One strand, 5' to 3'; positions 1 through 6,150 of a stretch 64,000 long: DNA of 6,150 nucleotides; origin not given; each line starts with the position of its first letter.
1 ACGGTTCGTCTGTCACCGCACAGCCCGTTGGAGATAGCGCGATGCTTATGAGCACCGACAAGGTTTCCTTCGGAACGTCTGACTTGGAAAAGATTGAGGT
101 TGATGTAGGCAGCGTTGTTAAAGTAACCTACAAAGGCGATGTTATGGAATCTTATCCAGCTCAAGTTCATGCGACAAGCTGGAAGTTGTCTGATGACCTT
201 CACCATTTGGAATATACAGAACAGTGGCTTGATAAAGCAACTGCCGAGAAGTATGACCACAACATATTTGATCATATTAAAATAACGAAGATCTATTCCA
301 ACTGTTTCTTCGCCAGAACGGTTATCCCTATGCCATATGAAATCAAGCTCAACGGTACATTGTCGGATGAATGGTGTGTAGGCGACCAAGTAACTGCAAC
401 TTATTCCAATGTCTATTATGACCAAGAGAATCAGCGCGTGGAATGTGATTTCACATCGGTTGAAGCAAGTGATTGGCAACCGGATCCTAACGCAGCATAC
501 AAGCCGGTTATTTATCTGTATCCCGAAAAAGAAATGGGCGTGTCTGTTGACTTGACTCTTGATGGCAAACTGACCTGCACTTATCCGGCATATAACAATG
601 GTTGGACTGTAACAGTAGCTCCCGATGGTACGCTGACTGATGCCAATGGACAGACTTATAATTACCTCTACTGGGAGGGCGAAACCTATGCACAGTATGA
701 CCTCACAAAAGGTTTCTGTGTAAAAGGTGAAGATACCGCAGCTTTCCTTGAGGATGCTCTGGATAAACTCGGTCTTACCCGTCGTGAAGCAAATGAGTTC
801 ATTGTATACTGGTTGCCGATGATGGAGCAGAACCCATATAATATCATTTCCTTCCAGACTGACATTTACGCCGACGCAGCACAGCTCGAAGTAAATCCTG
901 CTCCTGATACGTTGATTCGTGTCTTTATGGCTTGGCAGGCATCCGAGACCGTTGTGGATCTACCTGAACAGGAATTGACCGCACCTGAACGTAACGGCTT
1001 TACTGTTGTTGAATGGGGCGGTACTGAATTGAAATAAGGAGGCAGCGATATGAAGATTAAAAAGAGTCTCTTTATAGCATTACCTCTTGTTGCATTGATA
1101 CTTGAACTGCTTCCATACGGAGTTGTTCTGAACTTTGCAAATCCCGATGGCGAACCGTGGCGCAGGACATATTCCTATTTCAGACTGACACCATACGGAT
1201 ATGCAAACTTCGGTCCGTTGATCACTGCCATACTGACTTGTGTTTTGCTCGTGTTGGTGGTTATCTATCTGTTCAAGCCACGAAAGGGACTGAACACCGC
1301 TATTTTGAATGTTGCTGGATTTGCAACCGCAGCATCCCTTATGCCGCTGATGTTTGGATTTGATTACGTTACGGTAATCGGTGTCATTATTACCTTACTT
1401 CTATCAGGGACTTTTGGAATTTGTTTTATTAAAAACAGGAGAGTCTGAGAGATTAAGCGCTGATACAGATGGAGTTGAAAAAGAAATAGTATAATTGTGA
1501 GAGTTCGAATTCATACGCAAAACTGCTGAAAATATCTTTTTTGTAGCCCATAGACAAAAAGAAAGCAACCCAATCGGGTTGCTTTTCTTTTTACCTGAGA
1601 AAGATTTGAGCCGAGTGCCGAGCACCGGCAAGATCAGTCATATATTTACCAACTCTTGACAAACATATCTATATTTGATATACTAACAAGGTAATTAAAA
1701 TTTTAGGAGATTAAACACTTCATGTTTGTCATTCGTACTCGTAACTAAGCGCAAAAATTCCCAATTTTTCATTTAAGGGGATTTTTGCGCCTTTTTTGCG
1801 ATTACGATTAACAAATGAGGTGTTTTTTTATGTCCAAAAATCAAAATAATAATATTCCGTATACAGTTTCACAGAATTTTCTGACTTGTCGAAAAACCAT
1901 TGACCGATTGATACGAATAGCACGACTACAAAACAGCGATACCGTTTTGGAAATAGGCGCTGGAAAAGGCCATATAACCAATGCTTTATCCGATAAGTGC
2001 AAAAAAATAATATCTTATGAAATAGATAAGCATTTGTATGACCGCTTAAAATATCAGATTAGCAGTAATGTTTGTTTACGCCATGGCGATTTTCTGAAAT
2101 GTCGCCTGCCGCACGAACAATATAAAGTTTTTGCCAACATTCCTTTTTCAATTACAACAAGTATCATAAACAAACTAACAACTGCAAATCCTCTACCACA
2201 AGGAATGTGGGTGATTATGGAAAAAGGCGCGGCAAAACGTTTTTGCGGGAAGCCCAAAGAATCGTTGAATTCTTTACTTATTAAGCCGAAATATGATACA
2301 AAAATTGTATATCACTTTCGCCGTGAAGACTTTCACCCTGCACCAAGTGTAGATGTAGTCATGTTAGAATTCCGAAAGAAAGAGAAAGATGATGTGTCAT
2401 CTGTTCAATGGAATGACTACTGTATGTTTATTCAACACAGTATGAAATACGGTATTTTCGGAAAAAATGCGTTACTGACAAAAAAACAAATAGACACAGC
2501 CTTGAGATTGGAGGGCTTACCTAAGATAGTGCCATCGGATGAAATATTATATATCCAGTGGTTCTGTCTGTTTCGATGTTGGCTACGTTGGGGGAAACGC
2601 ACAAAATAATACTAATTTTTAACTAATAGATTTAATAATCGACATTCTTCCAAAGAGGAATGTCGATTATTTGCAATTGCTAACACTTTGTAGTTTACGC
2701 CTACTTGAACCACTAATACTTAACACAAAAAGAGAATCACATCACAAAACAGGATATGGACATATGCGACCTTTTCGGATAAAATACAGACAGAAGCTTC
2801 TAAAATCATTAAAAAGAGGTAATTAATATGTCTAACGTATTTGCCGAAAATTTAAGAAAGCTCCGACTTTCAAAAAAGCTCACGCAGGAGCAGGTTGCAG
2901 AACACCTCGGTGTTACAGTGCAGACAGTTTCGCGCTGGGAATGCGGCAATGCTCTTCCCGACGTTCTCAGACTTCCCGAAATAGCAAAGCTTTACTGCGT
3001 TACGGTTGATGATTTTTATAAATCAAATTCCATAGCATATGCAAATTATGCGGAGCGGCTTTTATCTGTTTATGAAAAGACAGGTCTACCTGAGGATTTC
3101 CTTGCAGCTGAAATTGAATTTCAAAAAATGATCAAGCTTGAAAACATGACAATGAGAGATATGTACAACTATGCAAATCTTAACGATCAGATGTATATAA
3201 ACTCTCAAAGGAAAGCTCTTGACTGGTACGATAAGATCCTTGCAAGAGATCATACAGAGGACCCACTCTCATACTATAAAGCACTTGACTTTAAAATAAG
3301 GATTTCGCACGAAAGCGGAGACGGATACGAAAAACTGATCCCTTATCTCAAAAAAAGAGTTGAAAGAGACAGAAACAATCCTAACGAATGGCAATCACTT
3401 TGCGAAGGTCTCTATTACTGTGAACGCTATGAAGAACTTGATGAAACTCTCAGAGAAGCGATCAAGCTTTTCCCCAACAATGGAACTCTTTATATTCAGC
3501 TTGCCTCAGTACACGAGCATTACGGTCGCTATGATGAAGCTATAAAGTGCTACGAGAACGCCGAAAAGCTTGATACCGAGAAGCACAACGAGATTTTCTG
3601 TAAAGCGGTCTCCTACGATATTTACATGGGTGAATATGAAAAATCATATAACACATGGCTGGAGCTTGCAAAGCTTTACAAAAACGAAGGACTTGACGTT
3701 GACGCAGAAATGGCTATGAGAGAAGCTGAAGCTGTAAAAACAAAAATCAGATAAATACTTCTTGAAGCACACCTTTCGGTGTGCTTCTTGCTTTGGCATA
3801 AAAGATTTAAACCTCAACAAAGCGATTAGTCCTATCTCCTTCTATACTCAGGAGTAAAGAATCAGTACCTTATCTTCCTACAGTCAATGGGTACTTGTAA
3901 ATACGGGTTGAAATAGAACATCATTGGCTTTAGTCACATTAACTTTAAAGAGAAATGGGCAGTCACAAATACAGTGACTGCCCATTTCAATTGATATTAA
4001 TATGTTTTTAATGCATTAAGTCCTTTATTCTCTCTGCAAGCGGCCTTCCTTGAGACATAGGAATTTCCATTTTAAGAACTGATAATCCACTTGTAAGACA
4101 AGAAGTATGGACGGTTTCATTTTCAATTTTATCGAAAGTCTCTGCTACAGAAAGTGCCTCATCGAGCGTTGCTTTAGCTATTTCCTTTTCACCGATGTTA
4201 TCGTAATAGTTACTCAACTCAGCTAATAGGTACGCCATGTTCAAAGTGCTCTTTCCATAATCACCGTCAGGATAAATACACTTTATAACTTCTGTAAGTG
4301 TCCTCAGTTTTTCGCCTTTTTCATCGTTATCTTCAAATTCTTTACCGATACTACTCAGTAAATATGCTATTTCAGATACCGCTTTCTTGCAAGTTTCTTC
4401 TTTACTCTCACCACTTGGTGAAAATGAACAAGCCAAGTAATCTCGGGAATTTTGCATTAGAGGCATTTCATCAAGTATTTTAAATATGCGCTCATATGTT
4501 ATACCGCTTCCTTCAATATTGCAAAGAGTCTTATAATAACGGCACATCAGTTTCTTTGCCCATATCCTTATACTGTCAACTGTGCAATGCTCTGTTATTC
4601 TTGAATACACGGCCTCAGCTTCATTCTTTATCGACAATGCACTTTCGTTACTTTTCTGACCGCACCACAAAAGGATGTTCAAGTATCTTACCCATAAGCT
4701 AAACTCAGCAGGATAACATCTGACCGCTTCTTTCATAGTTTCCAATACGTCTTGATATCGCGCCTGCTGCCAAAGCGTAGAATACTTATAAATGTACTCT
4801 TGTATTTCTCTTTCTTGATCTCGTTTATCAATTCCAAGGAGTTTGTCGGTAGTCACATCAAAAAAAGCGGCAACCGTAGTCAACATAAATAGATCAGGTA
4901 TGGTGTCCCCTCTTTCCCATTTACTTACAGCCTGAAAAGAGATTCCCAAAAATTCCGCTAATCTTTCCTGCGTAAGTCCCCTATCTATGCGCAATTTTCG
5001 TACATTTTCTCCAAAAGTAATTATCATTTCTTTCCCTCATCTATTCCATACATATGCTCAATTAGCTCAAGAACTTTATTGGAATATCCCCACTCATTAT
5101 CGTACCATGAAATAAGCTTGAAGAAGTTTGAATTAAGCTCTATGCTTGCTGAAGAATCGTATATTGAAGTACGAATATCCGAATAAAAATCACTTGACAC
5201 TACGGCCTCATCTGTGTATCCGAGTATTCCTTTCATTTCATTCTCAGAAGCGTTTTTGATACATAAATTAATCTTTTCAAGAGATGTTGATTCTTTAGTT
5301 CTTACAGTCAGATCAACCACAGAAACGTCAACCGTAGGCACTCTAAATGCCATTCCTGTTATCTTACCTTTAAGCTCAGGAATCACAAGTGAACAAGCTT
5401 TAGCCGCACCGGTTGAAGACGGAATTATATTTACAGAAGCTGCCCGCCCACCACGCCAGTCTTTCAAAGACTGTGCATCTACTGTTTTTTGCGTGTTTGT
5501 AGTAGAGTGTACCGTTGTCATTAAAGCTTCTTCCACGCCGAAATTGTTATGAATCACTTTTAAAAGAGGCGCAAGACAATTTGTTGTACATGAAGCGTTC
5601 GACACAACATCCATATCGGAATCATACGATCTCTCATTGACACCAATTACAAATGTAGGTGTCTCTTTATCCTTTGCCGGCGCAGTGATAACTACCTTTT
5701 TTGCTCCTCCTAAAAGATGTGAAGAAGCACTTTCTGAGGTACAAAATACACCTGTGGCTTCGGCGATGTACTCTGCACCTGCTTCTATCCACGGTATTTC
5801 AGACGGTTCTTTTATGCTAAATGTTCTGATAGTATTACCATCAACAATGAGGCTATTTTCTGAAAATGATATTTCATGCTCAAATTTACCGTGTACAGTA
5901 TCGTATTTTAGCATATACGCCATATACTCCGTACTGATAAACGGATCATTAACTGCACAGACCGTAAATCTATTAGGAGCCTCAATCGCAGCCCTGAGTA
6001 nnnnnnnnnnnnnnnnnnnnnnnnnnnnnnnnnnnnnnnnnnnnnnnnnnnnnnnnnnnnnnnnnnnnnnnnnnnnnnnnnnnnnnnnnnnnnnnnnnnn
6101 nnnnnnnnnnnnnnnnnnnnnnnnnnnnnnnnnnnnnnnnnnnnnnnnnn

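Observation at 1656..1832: erm-type methyltransferase behind a minimal 8-codon leader (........) whose stop abuts an intrinsic terminator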

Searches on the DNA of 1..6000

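Call 8: search_rna_families(source=window, start=1, end=6000, threshold=evalue, max_evalue=1)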
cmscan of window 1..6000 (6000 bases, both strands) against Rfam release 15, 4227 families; matches with E-value up to 1: 6.
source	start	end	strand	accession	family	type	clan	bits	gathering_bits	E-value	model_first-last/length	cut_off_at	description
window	1522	1591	+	RF01859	Phe_leader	Cis-reg; leader;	-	33.6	55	0.0088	1-125/125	no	Phenylalanine leader peptide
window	1707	1831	+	RF03940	MIR9563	Gene; miRNA;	-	29.5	90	0.015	1-127/127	no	MIR9563 microRNA precursor family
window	3936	4003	-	RF00130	mir-192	Gene; miRNA;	-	26.1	54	0.007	1-76/76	no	mir-192/215 microRNA precursor family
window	3945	4031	-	RF00558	L20_leader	Cis-reg; leader;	-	24.5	58.7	0.16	1-127/127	no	Ribosomal protein L20 leader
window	3343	3366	-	RF01354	CRISPR-DR45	Gene; CRISPR;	-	23.9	37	1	1-24/24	no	CRISPR RNA direct repeat element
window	1558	1658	-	RF00512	Leu_leader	Cis-reg; leader;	-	23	50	0.21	1-148/148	no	Leucine operon leader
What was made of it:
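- Tried and rejected: Rfam (call 8): only sub-threshold chance hits.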
